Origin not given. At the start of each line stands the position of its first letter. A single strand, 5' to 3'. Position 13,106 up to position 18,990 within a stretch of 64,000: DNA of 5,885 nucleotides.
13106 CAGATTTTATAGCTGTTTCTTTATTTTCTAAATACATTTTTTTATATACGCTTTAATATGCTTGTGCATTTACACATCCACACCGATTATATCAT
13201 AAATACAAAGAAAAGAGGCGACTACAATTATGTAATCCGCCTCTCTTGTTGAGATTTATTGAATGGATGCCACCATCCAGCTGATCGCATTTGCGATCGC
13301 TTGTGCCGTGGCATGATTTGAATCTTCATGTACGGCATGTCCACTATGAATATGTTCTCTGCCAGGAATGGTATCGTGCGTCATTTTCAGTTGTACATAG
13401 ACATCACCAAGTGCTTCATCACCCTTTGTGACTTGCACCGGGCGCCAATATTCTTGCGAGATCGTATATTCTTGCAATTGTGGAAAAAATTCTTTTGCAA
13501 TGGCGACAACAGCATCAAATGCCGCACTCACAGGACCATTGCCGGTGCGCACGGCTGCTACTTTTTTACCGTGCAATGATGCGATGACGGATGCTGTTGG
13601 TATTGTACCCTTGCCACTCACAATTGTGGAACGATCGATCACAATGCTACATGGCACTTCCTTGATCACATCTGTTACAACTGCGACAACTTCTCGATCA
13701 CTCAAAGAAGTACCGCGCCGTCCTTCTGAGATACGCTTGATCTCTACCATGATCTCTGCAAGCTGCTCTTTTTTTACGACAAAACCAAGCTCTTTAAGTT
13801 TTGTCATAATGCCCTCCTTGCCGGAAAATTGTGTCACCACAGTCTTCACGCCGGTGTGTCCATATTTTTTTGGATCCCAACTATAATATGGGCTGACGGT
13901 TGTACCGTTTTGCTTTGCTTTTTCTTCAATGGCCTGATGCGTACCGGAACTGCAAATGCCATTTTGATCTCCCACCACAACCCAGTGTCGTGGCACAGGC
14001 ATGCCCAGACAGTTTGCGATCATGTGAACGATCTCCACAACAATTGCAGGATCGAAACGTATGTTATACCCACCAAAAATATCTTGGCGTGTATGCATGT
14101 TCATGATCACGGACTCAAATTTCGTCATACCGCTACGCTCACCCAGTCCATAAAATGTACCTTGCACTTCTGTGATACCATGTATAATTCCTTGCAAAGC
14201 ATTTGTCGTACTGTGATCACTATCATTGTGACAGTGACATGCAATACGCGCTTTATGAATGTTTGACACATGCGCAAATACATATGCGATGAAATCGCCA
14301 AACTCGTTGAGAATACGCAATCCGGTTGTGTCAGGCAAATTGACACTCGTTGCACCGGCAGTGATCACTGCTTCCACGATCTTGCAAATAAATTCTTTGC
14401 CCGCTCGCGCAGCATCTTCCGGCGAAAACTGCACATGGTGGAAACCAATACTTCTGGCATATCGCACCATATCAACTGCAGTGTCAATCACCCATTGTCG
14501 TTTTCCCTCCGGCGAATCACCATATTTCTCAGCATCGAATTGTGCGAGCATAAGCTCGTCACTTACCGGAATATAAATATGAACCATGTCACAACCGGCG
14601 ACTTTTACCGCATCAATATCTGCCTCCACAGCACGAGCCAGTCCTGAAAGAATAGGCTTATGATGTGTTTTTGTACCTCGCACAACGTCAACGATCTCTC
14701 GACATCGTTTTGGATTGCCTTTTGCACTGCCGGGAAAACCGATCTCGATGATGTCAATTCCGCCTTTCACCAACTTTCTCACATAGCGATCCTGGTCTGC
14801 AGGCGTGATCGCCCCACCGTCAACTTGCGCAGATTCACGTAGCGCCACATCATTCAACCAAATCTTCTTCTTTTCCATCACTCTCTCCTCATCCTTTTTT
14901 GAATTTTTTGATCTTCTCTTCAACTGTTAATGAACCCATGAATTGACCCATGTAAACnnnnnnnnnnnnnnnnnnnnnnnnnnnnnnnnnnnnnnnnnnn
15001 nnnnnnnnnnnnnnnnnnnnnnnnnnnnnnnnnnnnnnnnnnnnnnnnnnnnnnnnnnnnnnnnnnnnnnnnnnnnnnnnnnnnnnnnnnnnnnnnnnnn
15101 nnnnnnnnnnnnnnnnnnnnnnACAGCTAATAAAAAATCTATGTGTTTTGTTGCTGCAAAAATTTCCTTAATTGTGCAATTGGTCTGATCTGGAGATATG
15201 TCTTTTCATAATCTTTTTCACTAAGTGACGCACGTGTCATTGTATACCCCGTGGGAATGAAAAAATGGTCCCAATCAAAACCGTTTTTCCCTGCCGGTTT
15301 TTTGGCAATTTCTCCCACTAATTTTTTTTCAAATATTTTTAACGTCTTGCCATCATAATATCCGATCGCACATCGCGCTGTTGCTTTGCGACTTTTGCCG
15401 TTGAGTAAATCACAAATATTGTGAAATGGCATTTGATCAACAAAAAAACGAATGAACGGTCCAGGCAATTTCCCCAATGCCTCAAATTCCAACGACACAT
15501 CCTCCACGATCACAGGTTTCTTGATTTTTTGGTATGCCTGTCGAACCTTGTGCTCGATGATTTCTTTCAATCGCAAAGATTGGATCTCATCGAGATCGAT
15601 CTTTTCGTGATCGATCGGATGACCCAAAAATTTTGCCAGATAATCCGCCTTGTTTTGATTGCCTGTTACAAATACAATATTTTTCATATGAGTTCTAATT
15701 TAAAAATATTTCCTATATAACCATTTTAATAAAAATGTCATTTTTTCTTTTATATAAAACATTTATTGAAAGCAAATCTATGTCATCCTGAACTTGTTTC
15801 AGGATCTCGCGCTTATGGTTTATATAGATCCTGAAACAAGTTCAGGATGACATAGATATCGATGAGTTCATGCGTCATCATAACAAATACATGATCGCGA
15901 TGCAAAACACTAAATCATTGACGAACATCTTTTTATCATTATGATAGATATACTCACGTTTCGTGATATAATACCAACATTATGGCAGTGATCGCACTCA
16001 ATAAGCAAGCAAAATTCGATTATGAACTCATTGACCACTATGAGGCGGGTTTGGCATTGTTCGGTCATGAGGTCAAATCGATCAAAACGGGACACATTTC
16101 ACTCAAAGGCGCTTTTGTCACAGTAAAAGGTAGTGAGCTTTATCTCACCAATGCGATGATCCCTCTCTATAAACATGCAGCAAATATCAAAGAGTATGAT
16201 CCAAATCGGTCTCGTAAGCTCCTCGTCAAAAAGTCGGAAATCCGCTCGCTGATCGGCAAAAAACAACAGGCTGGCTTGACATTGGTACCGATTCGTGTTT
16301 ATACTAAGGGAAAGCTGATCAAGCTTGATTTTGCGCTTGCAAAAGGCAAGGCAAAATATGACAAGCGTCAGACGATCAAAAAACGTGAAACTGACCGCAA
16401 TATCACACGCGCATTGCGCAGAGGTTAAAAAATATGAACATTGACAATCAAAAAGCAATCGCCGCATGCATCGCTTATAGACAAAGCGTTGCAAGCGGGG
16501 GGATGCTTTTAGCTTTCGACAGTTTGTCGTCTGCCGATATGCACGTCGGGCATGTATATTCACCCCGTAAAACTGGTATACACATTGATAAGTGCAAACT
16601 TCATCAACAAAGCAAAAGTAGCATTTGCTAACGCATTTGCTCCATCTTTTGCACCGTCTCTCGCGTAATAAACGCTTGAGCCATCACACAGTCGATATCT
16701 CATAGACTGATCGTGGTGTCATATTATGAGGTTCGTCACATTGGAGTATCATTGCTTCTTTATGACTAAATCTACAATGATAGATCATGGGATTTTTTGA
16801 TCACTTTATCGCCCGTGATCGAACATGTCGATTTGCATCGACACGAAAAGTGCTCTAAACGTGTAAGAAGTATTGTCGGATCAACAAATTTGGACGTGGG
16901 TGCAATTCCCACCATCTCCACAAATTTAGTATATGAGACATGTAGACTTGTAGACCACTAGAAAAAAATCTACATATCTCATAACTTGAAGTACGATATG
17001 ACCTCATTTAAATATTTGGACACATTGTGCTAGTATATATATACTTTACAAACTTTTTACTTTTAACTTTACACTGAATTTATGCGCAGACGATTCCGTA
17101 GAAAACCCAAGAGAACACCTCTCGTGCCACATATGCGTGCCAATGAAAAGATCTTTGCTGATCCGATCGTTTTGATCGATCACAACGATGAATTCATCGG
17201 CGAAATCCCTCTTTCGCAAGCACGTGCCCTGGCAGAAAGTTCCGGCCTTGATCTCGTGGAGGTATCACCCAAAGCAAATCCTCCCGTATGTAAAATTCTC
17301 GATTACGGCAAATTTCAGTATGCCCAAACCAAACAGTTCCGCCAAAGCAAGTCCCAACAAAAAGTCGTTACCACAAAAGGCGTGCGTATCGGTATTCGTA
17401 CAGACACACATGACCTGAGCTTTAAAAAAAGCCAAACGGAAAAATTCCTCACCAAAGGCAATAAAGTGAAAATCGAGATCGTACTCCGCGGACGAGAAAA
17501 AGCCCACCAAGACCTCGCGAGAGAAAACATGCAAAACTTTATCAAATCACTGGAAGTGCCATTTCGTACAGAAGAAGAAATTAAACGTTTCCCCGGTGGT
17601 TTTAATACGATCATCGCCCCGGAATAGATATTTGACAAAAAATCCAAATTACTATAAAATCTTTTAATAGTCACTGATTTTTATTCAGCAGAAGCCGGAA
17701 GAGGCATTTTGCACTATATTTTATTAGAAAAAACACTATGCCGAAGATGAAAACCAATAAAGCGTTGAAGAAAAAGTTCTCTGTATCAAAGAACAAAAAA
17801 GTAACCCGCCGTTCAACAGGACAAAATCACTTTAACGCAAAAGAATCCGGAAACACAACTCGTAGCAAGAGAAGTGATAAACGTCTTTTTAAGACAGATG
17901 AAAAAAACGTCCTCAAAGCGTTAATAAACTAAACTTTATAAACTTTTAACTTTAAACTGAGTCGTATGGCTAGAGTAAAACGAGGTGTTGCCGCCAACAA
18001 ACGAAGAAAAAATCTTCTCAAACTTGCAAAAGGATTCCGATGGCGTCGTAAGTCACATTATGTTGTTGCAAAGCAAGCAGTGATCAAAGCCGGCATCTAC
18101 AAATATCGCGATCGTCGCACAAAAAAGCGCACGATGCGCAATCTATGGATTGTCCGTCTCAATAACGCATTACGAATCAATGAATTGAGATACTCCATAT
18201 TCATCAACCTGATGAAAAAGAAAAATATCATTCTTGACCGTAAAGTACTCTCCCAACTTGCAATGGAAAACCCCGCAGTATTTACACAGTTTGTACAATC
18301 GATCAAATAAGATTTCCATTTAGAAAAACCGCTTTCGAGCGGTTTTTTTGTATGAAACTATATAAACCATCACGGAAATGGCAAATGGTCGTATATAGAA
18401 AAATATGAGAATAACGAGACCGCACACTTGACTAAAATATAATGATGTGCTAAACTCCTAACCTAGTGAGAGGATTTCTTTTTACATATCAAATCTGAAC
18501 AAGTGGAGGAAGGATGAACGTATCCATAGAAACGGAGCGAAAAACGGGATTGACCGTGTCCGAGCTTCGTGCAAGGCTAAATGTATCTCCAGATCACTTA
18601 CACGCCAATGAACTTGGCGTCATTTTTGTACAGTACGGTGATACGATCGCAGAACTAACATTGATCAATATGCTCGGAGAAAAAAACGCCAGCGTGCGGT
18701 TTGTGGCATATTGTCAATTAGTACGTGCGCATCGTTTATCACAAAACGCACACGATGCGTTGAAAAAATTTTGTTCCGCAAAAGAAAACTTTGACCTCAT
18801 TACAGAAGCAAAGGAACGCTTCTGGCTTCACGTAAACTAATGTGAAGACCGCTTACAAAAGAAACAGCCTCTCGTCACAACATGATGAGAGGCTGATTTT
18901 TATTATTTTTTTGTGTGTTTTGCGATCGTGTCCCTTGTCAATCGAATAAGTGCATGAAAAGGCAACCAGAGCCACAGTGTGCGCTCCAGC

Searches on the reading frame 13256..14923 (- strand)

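Call 72: search_protein_families(library=pfam, proteins=[window:13256-14923:-], max_evalue=0.00001)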
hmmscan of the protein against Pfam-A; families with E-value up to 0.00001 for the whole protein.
window:13256-14923:- (555 aa): 2 families
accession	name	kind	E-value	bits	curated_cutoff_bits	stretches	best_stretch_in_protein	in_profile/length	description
PF00682.25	HMGL-like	-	4.5e-52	177.4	29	1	22-280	3-243/260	HMGL-like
PF08502.15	LeuA_dimer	-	3.2e-16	59.9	24.9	1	407-548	2-128/131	LeuA allosteric (dimerisation) domain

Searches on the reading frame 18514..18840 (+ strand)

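Call 3: search_protein_families(library=pfam, proteins=[window:18514-18840:+], max_evalue=1)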
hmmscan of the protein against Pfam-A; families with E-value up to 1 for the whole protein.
window:18514-18840:+ (108 aa): 1 family
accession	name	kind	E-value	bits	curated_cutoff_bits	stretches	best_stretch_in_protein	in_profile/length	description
PF13560.12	HTH_31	-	0.08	13.7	27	1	10-44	12-47/64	Helix-turn-helix domain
